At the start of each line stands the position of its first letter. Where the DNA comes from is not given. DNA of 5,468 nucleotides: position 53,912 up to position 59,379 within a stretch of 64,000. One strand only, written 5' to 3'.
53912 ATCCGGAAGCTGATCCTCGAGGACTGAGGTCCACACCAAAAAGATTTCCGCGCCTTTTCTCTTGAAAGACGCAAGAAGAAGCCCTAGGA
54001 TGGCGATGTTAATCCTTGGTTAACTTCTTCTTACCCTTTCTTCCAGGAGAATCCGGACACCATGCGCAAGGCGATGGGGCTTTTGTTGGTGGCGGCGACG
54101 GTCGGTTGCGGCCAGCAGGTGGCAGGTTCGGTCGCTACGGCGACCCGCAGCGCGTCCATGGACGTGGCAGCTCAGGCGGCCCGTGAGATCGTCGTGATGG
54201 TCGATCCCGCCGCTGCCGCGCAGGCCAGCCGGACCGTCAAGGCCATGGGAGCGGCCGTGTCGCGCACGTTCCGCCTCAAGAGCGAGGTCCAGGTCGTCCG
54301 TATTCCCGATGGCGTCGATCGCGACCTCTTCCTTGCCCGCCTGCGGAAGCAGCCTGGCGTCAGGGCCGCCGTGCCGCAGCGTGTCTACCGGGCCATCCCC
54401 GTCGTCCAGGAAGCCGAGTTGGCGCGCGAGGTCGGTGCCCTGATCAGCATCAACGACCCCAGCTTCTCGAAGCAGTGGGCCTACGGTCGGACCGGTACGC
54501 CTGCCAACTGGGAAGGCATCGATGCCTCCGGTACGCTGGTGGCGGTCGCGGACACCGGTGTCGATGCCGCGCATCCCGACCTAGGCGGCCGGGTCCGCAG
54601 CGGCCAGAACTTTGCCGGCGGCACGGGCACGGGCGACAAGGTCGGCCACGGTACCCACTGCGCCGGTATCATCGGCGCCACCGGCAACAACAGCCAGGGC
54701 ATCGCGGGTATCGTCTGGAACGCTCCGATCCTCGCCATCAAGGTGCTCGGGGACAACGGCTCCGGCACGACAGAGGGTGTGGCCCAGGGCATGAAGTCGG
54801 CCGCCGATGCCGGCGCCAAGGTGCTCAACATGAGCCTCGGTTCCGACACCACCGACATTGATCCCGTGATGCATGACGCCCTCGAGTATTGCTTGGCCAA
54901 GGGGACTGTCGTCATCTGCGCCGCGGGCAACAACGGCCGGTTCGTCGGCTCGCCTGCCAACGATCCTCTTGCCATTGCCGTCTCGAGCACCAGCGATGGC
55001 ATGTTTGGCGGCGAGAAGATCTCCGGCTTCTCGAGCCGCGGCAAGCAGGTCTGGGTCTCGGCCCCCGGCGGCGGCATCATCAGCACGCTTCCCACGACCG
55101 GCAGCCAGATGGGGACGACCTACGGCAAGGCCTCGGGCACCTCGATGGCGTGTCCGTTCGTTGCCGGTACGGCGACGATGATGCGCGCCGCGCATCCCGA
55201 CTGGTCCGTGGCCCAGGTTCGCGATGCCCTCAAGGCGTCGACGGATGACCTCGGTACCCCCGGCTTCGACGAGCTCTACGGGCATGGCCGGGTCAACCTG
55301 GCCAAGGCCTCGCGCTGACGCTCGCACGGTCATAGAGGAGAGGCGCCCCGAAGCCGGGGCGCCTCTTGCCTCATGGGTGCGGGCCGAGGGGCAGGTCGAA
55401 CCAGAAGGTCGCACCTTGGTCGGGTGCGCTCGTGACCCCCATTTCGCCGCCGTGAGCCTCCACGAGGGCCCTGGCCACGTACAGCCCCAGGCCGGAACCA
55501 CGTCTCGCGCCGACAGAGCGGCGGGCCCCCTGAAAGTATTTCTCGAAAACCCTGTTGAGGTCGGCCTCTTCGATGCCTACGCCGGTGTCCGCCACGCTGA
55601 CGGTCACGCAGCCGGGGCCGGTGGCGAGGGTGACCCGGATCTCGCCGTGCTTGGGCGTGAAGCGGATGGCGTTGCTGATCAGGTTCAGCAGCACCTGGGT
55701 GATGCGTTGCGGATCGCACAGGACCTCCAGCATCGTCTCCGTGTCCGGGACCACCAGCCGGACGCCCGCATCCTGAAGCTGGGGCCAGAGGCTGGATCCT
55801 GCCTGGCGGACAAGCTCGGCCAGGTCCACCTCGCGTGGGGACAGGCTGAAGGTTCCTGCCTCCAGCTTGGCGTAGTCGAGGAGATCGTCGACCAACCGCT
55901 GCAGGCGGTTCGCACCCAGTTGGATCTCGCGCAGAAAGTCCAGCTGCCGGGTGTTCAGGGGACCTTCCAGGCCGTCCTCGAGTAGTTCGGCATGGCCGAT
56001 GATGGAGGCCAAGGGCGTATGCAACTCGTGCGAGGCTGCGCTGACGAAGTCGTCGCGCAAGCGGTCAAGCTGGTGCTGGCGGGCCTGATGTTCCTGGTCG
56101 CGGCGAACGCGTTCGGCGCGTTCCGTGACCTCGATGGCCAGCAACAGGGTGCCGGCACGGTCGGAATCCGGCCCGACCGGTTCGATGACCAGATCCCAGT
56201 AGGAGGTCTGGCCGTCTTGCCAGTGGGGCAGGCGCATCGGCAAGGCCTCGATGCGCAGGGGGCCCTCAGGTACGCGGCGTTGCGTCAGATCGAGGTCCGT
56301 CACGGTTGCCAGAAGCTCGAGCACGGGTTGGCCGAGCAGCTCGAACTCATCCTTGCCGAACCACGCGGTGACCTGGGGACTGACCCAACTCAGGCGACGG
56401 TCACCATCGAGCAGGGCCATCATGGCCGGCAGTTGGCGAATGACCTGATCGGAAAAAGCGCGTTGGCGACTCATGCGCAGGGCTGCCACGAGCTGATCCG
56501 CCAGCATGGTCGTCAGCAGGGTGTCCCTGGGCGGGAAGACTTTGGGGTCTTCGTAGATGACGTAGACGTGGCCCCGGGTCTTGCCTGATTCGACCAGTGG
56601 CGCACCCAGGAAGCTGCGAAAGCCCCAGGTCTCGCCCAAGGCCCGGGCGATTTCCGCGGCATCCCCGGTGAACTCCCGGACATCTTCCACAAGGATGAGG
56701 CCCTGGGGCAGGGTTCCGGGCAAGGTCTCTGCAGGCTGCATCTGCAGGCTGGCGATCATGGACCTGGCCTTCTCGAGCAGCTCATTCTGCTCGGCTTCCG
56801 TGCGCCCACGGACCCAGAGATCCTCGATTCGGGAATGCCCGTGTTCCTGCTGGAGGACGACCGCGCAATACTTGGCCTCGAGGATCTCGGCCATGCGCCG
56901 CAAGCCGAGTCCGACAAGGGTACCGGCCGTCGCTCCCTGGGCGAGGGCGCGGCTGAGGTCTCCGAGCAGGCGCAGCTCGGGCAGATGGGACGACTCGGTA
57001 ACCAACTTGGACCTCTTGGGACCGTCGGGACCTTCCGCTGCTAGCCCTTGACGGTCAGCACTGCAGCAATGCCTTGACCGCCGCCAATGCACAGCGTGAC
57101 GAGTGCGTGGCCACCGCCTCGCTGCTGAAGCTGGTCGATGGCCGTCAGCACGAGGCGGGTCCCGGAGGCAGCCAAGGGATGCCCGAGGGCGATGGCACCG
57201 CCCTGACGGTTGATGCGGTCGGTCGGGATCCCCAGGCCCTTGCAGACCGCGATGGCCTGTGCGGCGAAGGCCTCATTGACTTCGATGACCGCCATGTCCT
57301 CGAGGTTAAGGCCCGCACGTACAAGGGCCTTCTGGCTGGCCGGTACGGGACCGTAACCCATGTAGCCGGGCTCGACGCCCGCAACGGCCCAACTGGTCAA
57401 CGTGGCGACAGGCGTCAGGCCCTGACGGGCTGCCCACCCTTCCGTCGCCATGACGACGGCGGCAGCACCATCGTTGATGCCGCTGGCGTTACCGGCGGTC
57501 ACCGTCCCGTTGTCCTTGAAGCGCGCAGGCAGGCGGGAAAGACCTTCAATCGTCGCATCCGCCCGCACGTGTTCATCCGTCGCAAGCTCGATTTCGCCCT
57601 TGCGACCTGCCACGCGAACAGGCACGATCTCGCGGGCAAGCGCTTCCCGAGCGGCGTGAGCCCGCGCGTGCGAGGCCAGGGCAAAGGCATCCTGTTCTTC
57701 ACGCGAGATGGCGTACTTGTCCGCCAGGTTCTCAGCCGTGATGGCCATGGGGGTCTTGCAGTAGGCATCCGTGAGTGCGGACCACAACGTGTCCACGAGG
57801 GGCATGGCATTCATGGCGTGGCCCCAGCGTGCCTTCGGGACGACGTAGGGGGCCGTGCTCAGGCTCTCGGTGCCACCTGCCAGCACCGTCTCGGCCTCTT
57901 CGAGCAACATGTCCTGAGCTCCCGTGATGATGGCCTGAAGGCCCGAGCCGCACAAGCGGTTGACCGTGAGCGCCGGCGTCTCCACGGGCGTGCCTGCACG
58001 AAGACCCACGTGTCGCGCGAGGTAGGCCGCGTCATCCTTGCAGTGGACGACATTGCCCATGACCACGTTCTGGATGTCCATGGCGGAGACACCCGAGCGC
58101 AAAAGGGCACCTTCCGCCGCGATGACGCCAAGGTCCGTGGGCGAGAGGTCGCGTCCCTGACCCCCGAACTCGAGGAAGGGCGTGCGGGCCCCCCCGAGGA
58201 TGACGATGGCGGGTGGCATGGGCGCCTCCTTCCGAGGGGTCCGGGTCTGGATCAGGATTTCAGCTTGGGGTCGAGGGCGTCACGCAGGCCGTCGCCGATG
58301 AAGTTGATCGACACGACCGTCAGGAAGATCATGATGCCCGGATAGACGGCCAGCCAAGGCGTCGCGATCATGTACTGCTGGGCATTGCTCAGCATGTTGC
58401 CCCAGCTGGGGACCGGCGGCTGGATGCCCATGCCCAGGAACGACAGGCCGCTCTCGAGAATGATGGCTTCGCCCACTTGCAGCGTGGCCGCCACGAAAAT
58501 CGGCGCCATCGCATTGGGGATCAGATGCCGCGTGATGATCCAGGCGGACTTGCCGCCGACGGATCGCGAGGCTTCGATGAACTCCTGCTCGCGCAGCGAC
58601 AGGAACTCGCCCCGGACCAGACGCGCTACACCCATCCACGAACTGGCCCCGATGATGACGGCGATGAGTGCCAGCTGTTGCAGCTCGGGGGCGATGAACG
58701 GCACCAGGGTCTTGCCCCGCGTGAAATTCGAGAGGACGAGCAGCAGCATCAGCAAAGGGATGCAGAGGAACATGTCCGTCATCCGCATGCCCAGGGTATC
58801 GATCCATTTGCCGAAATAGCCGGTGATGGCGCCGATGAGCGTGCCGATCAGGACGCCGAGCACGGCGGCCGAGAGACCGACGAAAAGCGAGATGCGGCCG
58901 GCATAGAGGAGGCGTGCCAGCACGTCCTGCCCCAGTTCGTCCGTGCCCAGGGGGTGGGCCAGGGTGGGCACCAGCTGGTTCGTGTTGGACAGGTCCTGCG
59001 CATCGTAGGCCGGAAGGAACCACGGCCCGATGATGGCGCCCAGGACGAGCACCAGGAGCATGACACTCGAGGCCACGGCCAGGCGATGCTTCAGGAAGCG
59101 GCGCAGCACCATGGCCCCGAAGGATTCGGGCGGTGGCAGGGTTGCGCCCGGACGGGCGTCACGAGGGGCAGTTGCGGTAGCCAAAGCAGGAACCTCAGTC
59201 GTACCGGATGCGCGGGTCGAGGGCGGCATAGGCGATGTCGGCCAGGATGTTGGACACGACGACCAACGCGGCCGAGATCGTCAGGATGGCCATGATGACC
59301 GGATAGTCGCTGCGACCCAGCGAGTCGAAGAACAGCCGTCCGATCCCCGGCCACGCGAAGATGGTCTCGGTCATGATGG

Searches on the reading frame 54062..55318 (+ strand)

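Call 98: search_protein_families(library=pfam, proteins=[window:54062-55318:+], max_evalue=0.0001)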
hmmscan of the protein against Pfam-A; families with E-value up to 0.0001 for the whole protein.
window:54062-55318:+ (418 aa): 2 families
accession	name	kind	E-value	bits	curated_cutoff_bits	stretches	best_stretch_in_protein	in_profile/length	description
PF00082.27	Peptidase_S8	-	7.4e-53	180.2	21.8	1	156-409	2-288/288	Subtilase family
PF22148.1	Fervidolysin_NPro-like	-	1.7e-05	25.6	21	1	42-105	19-80/81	Fervidolysin N-terminal prodomain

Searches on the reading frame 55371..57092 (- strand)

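Call 98: search_protein_families(library=pfam, proteins=[window:55371-57092:-], max_evalue=0.0001)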
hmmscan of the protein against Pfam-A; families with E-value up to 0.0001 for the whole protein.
window:55371-57092:- (573 aa): 5 families
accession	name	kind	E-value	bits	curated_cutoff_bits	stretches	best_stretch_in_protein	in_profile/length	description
PF02518.31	HATPase_c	-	1.3e-30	106.5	26.4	1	460-570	2-110/111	Histidine kinase-, DNA gyrase B-, and HSP90-like ATPase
PF00512.31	HisKA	-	1.1e-19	70.6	26.9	1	346-413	2-66/66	His Kinase A (phospho-acceptor) domain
PF08448.16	PAS_4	-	4.1e-09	37.1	23.1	1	219-326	2-109/110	PAS fold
PF01590.32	GAF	-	1.3e-07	32.7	22.4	1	64-205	10-133/133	GAF domain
PF13581.12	HATPase_c_2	-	6.4e-05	23.4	27.4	0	471-546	39-111/127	Histidine kinase-like ATPase domain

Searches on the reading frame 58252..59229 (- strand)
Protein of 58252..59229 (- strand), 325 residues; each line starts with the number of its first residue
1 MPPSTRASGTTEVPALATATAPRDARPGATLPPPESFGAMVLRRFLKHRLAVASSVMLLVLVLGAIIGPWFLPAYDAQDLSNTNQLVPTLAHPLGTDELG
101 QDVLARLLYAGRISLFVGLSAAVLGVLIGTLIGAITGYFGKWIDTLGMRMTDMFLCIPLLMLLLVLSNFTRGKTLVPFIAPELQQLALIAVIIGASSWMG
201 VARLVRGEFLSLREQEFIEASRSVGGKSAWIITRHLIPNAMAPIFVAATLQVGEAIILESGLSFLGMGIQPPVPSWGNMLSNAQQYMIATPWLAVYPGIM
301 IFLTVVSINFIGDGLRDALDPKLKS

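Call 98: search_protein_families(library=pfam, proteins=[window:58252-59229:-], max_evalue=0.0001)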
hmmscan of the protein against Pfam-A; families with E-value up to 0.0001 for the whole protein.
window:58252-59229:- (325 aa): 2 families
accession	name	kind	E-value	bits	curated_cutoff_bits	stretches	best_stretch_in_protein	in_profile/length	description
PF00528.27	BPD_transp_1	-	2.4e-32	112.6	26.4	1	129-324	1-183/184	Binding-protein-dependent transport system inner membrane component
PF12911.12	OppC_N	-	2.3e-13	50.2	23.9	1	36-85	1-51/53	N-terminal TM domain of oligopeptide transport permease C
